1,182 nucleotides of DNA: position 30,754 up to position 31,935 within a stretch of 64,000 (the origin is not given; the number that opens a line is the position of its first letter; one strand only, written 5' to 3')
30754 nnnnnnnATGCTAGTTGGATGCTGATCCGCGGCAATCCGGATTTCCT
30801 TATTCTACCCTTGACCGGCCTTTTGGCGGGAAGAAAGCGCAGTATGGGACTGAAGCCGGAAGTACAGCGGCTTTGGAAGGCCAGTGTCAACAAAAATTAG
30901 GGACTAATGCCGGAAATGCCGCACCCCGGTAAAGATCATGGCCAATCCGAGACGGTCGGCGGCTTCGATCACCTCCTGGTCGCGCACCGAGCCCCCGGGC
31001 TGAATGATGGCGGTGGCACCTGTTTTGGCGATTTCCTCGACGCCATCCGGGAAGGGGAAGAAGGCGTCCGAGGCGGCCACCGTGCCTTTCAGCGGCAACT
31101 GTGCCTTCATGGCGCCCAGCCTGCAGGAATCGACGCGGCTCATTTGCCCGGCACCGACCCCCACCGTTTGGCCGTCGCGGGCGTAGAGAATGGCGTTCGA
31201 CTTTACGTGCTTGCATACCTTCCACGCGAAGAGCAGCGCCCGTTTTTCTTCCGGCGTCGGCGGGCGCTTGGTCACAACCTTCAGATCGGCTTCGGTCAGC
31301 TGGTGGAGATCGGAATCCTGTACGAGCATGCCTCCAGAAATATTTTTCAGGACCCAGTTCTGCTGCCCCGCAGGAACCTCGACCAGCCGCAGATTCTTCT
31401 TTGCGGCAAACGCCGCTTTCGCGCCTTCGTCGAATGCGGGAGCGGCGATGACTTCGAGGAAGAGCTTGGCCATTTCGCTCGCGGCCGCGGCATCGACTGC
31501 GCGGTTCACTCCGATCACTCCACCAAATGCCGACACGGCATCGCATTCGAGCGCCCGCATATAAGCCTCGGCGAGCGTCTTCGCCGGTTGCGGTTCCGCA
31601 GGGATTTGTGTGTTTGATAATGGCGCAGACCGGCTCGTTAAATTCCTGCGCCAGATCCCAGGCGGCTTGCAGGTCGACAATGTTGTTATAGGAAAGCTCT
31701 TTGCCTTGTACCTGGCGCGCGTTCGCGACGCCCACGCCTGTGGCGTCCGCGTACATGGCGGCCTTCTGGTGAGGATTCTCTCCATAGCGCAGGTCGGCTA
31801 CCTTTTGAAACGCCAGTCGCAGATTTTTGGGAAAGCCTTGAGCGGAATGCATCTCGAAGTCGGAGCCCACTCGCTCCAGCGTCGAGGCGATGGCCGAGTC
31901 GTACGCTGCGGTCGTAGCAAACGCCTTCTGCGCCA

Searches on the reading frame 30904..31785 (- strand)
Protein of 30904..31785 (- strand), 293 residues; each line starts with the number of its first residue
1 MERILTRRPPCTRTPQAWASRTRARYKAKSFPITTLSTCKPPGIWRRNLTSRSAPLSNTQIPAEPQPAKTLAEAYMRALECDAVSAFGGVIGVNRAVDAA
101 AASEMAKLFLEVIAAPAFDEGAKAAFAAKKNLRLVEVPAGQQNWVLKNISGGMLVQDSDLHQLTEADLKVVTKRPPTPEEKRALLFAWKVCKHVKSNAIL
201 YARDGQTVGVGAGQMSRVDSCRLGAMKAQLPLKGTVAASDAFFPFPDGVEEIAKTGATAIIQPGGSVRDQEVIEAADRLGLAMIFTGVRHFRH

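Call 19: search_protein_families(library=pfam, proteins=[window:30904-31785:-], max_evalue=0.001)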
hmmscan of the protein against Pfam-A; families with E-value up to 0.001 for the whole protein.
window:30904-31785:- (293 aa): 1 family
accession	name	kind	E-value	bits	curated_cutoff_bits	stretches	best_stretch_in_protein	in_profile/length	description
PF01808.24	AICARFT_IMPCHas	-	4.8e-61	207.4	25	1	68-226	149-310/311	AICARFT/IMPCHase bienzyme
